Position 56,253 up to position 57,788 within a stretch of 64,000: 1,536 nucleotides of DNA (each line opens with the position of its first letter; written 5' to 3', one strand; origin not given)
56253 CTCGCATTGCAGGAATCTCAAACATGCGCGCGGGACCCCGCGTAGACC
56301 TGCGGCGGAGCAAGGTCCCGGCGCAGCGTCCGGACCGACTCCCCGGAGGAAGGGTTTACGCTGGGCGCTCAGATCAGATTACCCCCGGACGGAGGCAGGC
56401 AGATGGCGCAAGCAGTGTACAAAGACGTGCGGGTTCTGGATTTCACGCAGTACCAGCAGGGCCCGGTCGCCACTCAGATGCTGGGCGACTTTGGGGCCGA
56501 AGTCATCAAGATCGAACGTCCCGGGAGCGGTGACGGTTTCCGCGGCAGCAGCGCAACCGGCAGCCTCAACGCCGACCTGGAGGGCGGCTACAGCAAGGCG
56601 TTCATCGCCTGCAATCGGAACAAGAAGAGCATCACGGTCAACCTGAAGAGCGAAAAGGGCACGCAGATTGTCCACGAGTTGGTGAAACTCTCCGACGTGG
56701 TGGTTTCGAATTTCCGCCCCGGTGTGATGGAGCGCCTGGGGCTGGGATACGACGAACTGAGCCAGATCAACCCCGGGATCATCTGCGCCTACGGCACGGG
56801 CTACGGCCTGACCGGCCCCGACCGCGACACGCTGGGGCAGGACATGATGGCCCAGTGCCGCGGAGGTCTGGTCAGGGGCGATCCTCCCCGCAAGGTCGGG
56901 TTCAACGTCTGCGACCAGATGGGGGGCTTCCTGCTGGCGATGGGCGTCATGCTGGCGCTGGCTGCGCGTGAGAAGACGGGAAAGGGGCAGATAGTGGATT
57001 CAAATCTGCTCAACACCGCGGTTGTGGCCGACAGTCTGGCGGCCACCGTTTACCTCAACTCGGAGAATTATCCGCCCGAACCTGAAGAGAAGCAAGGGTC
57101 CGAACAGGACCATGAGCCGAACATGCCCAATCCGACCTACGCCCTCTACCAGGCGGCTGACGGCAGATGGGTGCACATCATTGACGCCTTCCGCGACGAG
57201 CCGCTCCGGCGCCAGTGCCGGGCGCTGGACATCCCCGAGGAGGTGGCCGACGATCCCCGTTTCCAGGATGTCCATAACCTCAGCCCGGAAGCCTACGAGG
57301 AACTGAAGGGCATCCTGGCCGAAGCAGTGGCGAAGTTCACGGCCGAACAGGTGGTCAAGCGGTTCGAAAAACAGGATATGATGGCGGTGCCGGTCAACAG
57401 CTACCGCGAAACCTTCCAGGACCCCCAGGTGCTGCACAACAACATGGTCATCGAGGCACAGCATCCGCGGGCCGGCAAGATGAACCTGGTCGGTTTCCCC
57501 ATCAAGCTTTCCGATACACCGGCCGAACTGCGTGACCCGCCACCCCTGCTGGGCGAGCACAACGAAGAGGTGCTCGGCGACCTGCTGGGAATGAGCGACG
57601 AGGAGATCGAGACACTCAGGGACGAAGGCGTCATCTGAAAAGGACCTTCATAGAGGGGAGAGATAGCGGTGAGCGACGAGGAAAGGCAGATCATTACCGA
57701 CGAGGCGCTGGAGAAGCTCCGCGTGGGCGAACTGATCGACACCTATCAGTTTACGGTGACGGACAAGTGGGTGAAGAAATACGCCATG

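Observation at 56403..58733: CaiB-type CoA-transferase with a two-gene split hotdog hydratase under a divergent AraC regulator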

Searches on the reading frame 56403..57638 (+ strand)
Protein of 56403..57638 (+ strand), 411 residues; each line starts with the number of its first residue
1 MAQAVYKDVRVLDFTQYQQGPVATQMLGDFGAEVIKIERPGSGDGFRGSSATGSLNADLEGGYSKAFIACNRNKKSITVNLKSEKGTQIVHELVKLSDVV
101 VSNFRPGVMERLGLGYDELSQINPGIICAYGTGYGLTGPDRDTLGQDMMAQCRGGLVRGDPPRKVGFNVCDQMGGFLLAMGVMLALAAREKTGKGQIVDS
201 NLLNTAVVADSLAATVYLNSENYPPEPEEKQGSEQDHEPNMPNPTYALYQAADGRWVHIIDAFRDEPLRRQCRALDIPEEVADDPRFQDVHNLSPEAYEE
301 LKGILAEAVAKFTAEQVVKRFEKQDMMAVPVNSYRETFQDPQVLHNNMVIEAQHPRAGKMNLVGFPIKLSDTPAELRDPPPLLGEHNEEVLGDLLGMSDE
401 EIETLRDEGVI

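Call 3: search_protein_families(library=pfam, proteins=[window:56403-57638:+], max_evalue=0.01)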
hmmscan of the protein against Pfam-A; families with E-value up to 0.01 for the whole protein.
window:56403-57638:+ (411 aa): 1 family
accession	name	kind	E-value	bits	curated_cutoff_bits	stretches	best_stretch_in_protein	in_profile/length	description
PF02515.22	CoA_transf_3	-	3.8e-106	355.7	23.3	1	7-387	2-366/366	CoA-transferase family III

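Call 4: search_protein_families(library=ncbifam, proteins=[window:56403-57638:+], max_evalue=0.01)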
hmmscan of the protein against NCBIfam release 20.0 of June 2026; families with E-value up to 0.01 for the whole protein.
window:56403-57638:+ (411 aa): 7 families
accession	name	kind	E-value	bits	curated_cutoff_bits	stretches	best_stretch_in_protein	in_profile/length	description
NF003809.0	PRK05398.1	subfamily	7e-68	229.1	442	1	6-411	5-416/416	formyl-CoA transferase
TIGR03253.1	oxalate_frc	equivalog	7.1e-68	229.2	504.2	2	7-202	5-199/416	formyl-CoA transferase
NF041294.1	Scnl_mescCoAtase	equivalog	4.6e-62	210.3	700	1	6-391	4-380/381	succinyl-CoA:mesaconate CoA-transferase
NF052585.1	SucGlutTfsCaiB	equivalog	3.8e-61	206.8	750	1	6-395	8-389/394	succinate--glutarate CoA-transferase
NF008511.0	PRK11430.1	equivalog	8.7e-47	160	522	1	6-372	10-356/381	CoA:oxalate CoA-transferase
NF002914.1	PRK03525.1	equivalog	2.5e-21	76.1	413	1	8-411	12-397/400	L-carnitine CoA-transferase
TIGR04253.1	mesacon_CoA_iso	equivalog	2.9e-18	66.1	725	2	311-411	298-400/403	2-methylfumaryl-CoA isomerase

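Call 5: search_solved_structures(query=window:56403-57638:+, max_evalue=1e-10, show_alignments=1)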
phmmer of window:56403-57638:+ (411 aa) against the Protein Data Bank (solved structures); distinct sequences matched with E-value up to 1e-10: 32.
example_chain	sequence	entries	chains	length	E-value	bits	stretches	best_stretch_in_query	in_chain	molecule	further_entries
9br6_A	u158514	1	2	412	3.7e-63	217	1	8-411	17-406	Succinate--hydroxymethylglutarate CoA-transferase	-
9br7_A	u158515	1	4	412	9.5e-63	215.7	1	8-411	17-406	Succinate--hydroxymethylglutarate CoA-transferase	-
10uh_A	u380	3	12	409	1.2e-48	169.2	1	8-410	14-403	Formyl-coenzyme a transferase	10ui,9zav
5yit_A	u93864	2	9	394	7.8e-48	166.6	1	9-389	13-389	CoA transferase III | Uncharacterized protein Rv3272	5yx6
5yiy_A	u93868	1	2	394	9.8e-47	163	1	9-389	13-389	CoA transferase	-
1pqy_A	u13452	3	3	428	1.7e-45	158.9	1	7-407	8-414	Hypothetical protein yfdW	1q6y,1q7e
1pt5_A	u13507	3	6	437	1.8e-45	158.8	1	7-407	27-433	Hypothetical protein yfdW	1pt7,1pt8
3ubm_A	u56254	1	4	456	7.5e-42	146.9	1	8-409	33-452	Formyl-CoA:oxalate CoA-transferase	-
4ed9_A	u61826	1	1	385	2e-41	145.5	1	9-392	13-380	CAIB/BAIF family protein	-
2vjq_A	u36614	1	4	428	6.6e-41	143.8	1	9-199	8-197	FORMYL-COENZYME A TRANSFERASE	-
2vjp_A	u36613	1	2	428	1.2e-40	143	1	9-199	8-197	FORMYL-COENZYME A TRANSFERASE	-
2vjn_A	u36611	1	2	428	1.6e-40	142.5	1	9-199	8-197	FORMYL-COENZYME A TRANSFERASE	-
2vjk_A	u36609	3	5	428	1.6e-40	142.5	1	9-199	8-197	FORMYL-COENZYME A TRANSFERASE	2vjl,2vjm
1p5h_A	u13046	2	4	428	1.6e-40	142.5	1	9-199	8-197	Formyl-coenzyme A transferase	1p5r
1t4c_A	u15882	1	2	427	1.6e-40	142.5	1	9-199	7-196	Formyl-CoA:oxalate CoA-transferase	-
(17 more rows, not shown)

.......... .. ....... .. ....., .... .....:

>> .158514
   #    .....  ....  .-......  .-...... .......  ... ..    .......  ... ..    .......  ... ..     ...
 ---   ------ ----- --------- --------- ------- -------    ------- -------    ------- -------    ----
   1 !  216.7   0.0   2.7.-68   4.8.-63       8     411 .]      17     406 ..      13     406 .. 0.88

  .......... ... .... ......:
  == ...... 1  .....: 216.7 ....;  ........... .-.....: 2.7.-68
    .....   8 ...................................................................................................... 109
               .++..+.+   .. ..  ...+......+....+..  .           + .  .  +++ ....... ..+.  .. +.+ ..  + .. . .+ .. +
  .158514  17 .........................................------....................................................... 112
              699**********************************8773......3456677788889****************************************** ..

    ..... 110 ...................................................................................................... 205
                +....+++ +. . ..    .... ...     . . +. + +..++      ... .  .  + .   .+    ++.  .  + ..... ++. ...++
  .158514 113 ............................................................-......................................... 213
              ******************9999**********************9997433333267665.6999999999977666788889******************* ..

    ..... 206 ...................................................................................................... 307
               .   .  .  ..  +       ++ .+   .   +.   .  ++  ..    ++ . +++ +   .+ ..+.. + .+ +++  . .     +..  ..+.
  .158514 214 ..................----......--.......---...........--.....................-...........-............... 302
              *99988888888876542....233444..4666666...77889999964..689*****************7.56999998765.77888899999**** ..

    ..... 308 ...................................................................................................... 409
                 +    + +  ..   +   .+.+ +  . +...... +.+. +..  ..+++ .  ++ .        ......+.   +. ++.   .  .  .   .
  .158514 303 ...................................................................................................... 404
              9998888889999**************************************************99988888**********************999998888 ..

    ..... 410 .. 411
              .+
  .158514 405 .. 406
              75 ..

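Call 33: list_cluster_members(proteins=[P0028, window:56403-57638:+, window:58248-58733:+, P0002])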
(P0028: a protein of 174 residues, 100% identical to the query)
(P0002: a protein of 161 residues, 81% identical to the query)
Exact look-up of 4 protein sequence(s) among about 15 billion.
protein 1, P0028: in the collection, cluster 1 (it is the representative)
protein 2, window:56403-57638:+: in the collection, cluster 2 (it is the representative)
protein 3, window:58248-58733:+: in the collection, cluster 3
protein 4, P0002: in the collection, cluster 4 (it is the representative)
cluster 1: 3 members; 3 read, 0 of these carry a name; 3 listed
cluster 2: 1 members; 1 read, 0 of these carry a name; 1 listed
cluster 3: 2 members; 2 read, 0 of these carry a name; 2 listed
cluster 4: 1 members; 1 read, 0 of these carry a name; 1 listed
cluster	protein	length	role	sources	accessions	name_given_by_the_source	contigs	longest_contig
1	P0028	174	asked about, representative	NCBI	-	-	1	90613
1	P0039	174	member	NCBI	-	-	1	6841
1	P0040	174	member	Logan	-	-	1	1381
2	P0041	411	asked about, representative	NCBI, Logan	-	-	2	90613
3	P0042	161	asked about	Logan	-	-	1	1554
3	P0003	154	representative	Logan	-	-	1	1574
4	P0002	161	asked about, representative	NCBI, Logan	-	-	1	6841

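Call 37: find_homologous_proteins(query=window:56403-57638:+, max_evalue=1e-30)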
Query window:56403-57638:+ (411 aa): 6939 proteins with E <= 1e-30 among 8000 candidates; the best 120 are listed.
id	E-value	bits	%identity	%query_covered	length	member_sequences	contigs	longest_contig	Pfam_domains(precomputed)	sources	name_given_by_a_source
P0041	3.6e-276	933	100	100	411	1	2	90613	PF02515.23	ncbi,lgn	-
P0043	4.6e-204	696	74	99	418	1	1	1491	PF02515.23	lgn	-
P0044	1.9e-194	664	72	100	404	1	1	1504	PF02515.23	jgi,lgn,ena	-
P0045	1.4e-185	635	68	99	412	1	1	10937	PF02515.23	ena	-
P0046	2.1e-184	631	68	99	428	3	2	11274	PF02515.23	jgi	jgi:formyl-CoA transferase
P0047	7.7e-183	626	68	100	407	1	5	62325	PF02515.23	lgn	-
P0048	4.4e-181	620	68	99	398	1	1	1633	PF02515.23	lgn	-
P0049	2.5e-180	618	66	100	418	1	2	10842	PF02515.23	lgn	-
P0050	4.3e-180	617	66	100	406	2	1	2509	PF02515.23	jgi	jgi:crotonobetainyl-CoA:carnitine CoA-transferase CaiB-like acyl-CoA transferase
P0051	9.2e-174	596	64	99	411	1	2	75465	PF02515.23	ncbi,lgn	-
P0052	6.3e-172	590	63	99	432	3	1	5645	PF02515.23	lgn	-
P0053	1.2e-170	586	63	100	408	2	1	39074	PF02515.23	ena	-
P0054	4.5e-167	574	63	99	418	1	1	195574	PF02515.23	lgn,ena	-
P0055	9.0e-164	563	63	99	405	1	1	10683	PF02515.23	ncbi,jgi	jgi:crotonobetainyl-CoA:carnitine CoA-transferase CaiB-like acyl-CoA transferase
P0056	1.1e-163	563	62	99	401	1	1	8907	PF02515.23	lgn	-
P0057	3.4e-153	528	72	81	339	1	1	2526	PF02515.23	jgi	jgi:formyl-CoA transferase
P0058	8.1e-142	491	54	99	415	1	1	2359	PF02515.23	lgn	-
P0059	8.4e-136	471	67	78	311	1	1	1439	PF02515.23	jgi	jgi:crotonobetainyl-CoA:carnitine CoA-transferase CaiB-like acyl-CoA transferase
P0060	6.6e-134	465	55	97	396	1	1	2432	PF02515.23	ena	-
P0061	4.2e-130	452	37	93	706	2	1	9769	PF02515.23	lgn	-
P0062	4.3e-128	446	79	61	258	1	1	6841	PF02515.23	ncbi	-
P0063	2.9e-124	433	50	99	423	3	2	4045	PF02515.23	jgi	jgi:crotonobetainyl-CoA:carnitine CoA-transferase CaiB-like acyl-CoA transferase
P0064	3.1e-124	433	53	98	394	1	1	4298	PF02515.23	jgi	jgi:formyl-CoA transferase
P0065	3.3e-123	430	54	100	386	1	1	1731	PF02515.23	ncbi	-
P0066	4.4e-120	419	52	99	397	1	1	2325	PF02515.23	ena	-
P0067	1.2e-117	411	51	99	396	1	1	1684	PF02515.23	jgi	jgi:formyl-CoA transferase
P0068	1.7e-115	404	48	100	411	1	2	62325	PF02515.23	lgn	-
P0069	6.4e-114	399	49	99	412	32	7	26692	PF02515.23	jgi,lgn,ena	-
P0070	1.9e-113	398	49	99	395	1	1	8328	PF02515.23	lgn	-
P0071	1.5e-112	395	49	100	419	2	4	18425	PF02515.23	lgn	-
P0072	3.8e-112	393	48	99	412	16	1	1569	PF02515.23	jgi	-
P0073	9.4e-111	389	78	55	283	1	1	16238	PF02515.23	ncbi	-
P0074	1.0e-110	389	49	99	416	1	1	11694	PF02515.23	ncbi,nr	ncbi:MAG: CoA transferase [Alicyclobacillus sp.]|nr:CoA transferase [Alicyclobacillus sp.]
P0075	1.2e-110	388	48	99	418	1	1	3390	PF02515.23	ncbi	-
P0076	1.7e-110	388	49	99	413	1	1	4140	PF02515.23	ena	-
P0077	6.4e-110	386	48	100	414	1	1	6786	PF02515.23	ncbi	-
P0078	1.9e-109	384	48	99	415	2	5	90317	PF02515.23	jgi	-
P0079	6.2e-109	383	50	99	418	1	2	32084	PF02515.23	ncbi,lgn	-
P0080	2.1e-108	381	49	99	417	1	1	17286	PF02515.23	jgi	jgi:crotonobetainyl-CoA:carnitine CoA-transferase CaiB-like acyl-CoA transferase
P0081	3.1e-108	380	47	99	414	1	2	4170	PF02515.23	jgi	jgi:crotonobetainyl-CoA:carnitine CoA-transferase CaiB-like acyl-CoA transferase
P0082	5.1e-108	380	49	98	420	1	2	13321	PF02515.23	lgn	-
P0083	1.1e-107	379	50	99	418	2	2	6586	PF02515.23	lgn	-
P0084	1.4e-107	378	48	99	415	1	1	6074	PF02515.23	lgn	-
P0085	1.5e-107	378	47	99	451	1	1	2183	PF02515.23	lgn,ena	-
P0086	1.9e-107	378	48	99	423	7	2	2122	PF02515.23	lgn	-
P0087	1.2e-106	375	49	99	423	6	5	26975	PF02515.23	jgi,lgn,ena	-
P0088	2.0e-106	374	48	99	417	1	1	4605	PF02515.23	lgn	-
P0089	3.7e-106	374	47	99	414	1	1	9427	PF02515.23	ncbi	-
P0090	2.7e-105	371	46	99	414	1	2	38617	PF02515.23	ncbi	ncbi:MAG: CaiB/BaiF CoA-transferase family protein [Dehalococcoidia bacterium]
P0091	2.7e-105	371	48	99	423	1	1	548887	PF02515.23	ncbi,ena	-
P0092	3.8e-105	370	47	99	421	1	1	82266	PF02515.23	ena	-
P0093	6.3e-105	369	49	99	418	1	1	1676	PF02515.23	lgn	-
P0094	1.4e-104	368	47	100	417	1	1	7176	PF02515.23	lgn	-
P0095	1.5e-104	368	46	99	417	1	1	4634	PF02515.23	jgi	jgi:crotonobetainyl-CoA:carnitine CoA-transferase CaiB-like acyl-CoA transferase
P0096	4.5e-104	367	48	99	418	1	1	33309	PF02515.23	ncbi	-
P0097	5.3e-104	366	47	99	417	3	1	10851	PF02515.23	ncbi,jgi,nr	ncbi:MAG: CoA transferase [Dehalococcoidia bacterium]|jgi:formyl-CoA transferase|nr:CoA transferase 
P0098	9.5e-104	366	48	100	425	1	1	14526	PF02515.23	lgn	-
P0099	5.5e-103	363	46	99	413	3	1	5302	PF02515.23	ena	-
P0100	1.2e-102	362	47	99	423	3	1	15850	PF02515.23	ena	-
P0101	1.3e-102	362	47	99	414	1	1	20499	PF02515.23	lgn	-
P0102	1.6e-102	362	46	98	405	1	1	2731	PF02515.23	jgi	jgi:formyl-CoA transferase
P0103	1.8e-102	361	45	99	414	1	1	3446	PF02515.23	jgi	jgi:crotonobetainyl-CoA:carnitine CoA-transferase CaiB-like acyl-CoA transferase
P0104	2.2e-102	361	48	99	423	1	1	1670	PF02515.23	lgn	-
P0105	2.3e-102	361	47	99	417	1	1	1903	PF02515.23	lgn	-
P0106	2.5e-102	361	47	99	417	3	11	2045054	PF02515.23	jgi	-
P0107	2.6e-102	361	47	99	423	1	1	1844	PF02515.23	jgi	jgi:crotonobetainyl-CoA:carnitine CoA-transferase CaiB-like acyl-CoA transferase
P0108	3.6e-102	360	46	99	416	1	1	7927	PF02515.23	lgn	-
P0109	4.3e-102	360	45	99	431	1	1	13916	PF02515.23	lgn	-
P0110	5.4e-102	360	47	99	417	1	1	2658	PF02515.23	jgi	jgi:crotonobetainyl-CoA:carnitine CoA-transferase CaiB-like acyl-CoA transferase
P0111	7.2e-102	359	47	99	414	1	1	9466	PF02515.23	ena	-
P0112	7.5e-102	359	47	99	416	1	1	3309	PF02515.23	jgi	jgi:crotonobetainyl-CoA:carnitine CoA-transferase CaiB-like acyl-CoA transferase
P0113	8.3e-102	359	47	99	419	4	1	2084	PF02515.23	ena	-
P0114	1.0e-101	359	46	99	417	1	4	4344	PF02515.23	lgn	-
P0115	3.2e-101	357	48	99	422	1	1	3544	PF02515.23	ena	-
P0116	4.2e-101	357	47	99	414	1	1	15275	PF02515.23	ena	-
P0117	5.3e-101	357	47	99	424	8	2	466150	PF02515.23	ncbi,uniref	ncbi:CaiB/BaiF CoA transferase family protein [Amycolatopsis sp. NPDC001319]|uniref:CaiB/BaiF CoA tr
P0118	6.8e-101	356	45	99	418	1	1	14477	PF02515.23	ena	-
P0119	9.2e-101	356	46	99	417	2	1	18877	PF02515.23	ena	-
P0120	9.5e-101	356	48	99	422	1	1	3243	PF02515.23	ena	-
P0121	9.7e-101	356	46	100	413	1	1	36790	PF02515.23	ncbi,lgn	ncbi:CaiB/BaiF CoA transferase family protein [Mycobacterium sp. NPDC003449]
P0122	1.3e-100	355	46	99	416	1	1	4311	PF02515.23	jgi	jgi:crotonobetainyl-CoA:carnitine CoA-transferase CaiB-like acyl-CoA transferase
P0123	1.6e-100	355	47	99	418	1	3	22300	PF02515.23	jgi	jgi:crotonobetainyl-CoA:carnitine CoA-transferase CaiB-like acyl-CoA transferase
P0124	1.7e-100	355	45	99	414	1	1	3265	PF02515.23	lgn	-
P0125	1.7e-100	355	46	99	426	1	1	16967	PF02515.23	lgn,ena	-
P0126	1.7e-100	355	46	99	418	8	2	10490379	PF02515.23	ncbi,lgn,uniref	ncbi:CaiB/BaiF CoA transferase family protein [Amycolatopsis sp. CA-161197]|uniref:CaiB/BaiF CoA tra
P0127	2.3e-100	354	46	99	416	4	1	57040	PF02515.23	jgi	jgi:crotonobetainyl-CoA:carnitine CoA-transferase CaiB-like acyl-CoA transferase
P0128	2.3e-100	354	47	99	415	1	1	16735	PF02515.23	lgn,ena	-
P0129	3.9e-100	354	46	99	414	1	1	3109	PF02515.23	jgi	jgi:formyl-CoA transferase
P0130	4.3e-100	354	47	99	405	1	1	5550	PF02515.23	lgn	-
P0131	5.9e-100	353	49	85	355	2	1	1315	PF02515.23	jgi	jgi:formyl-CoA transferase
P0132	6.1e-100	353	46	99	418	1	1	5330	PF02515.23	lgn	-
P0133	8.4e-100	353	45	99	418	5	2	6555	PF02515.23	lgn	-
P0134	1.4e-99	352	47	98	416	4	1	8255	PF02515.23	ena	-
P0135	1.5e-99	352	46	99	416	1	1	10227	PF02515.23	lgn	-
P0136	2.3e-99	351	46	98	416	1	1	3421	PF02515.23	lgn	-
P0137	2.5e-99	351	46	99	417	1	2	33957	PF02515.23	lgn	-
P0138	3.2e-99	351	46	100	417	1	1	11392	PF02515.23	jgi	jgi:crotonobetainyl-CoA:carnitine CoA-transferase CaiB-like acyl-CoA transferase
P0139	3.2e-99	351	45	100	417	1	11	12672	PF02515.23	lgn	-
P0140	3.2e-99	351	44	100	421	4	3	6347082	PF02515.23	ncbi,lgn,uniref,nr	ncbi:CaiB/BaiF CoA transferase family protein [Mycolicibacterium tokaiense]|uniref:L-carnitine dehyd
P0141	4.0e-99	350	46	99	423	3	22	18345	PF02515.23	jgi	jgi:crotonobetainyl-CoA:carnitine CoA-transferase CaiB-like acyl-CoA transferase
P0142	5.0e-99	350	45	99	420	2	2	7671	PF02515.23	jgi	jgi:formyl-CoA transferase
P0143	1.6e-98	348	45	99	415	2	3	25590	PF02515.23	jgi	jgi:formyl-CoA transferase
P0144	2.0e-98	348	45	100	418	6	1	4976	PF02515.23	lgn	-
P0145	2.2e-98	348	46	99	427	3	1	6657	PF02515.23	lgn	-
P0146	2.4e-98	348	46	99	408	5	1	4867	PF02515.23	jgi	jgi:crotonobetainyl-CoA:carnitine CoA-transferase CaiB-like acyl-CoA transferase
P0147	2.8e-98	348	46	99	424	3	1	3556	PF02515.23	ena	-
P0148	6.0e-98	347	44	99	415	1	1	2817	PF02515.23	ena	-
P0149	6.4e-98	346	45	99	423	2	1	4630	PF02515.23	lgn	-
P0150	7.7e-98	346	45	99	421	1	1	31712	PF02515.23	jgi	jgi:formyl-CoA transferase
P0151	8.3e-98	346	44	99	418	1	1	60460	PF02515.23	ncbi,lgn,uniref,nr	ncbi:CaiB/BaiF CoA transferase family protein [Rhodococcoides kyotonense]|uniref:Formyl-CoA transfer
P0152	1.1e-97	346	46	98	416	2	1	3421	PF02515.23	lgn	-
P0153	1.4e-97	345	45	99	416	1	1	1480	PF02515.23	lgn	-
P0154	2.9e-97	344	45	99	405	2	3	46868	PF02515.23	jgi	jgi:crotonobetainyl-CoA:carnitine CoA-transferase CaiB-like acyl-CoA transferase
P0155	3.1e-97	344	46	98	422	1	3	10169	PF02515.23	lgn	-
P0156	3.3e-97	344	44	99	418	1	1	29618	PF02515.23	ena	-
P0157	7.0e-97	343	45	99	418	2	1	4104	PF02515.23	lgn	-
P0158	7.4e-97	343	45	99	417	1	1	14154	PF02515.23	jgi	jgi:crotonobetainyl-CoA:carnitine CoA-transferase CaiB-like acyl-CoA transferase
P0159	8.1e-97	343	45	99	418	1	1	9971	PF02515.23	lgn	-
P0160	8.6e-97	343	45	99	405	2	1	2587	PF02515.23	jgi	jgi:formyl-CoA transferase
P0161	8.7e-97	343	46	99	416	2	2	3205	PF02515.23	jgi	jgi:formyl-CoA transferase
